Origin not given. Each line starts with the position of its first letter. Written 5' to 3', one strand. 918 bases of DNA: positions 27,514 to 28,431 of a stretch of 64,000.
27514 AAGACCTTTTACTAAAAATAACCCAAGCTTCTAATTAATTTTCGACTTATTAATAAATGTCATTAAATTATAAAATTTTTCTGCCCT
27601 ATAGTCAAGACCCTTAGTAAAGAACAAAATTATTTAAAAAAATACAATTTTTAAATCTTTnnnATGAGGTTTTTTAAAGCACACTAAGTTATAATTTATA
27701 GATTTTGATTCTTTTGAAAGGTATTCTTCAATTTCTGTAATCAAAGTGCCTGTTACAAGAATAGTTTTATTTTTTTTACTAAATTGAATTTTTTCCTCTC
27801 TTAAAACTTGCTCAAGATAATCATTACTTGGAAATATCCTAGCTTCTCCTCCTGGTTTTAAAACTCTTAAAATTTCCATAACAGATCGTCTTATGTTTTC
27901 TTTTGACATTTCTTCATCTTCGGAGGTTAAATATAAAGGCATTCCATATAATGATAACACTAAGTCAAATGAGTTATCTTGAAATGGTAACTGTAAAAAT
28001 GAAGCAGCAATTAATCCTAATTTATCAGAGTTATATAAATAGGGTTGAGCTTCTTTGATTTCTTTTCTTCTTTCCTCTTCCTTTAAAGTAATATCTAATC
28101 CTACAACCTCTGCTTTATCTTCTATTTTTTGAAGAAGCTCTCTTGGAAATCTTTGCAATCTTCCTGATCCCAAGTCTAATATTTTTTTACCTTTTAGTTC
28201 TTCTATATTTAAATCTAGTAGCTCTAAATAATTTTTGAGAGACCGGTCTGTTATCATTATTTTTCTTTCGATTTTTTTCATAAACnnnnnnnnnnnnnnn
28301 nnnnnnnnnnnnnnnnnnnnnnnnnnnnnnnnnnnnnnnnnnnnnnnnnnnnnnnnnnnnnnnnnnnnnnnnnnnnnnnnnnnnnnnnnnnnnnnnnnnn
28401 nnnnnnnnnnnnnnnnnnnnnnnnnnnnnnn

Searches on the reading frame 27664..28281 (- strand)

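Call 71: search_protein_families(library=pfam, proteins=[window:27664-28281:-], max_evalue=0.001)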
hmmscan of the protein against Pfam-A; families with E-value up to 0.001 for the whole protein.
window:27664-28281:- (206 aa): 4 families
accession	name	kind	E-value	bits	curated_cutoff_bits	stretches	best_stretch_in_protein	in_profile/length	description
PF08241.18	Methyltransf_11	-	1.3e-10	42.2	21.2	1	35-146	1-92/95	Methyltransferase domain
PF13649.12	Methyltransf_25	-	2.8e-09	38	27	1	34-145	1-97/97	Methyltransferase domain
PF13847.12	Methyltransf_31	-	1.6e-08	34.8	27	1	30-155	3-114/145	Methyltransferase domain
PF01209.24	Ubie_methyltran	-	7.3e-08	32.5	20.1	1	28-168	45-170/233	ubiE/COQ5 methyltransferase family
